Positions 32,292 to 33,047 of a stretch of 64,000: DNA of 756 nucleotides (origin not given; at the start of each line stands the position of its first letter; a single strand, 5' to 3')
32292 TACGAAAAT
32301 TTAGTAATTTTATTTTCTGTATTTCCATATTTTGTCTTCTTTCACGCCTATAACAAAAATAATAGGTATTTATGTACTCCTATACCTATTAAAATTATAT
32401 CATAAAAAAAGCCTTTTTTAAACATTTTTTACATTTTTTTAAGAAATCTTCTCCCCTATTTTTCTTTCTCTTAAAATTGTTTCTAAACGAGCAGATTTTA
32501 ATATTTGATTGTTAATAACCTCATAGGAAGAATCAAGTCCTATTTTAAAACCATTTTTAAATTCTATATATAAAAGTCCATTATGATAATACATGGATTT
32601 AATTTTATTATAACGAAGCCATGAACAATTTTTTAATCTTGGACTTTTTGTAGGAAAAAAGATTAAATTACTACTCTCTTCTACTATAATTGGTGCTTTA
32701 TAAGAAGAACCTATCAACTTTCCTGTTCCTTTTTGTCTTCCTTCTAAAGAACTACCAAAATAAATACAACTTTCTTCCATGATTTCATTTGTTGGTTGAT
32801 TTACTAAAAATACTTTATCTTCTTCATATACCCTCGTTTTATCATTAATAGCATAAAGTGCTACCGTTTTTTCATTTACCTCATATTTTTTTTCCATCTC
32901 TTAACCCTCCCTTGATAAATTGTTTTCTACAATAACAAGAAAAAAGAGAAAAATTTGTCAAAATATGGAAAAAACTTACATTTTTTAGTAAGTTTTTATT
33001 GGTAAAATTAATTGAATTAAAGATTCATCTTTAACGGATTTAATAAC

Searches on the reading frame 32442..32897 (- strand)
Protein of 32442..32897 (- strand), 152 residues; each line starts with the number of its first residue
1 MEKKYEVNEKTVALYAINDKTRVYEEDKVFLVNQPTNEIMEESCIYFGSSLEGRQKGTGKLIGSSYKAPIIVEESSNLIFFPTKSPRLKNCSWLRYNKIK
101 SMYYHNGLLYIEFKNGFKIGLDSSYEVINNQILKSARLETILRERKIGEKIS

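Call 81: search_protein_families(library=pfam, proteins=[window:32442-32897:-], max_evalue=0.001)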
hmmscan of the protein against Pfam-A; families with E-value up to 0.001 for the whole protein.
window:32442-32897:- (152 aa): 1 family
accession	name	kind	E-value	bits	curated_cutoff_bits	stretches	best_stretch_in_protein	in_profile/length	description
PF06338.17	ComK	-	2e-37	128.7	22.3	1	3-145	2-150/152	ComK protein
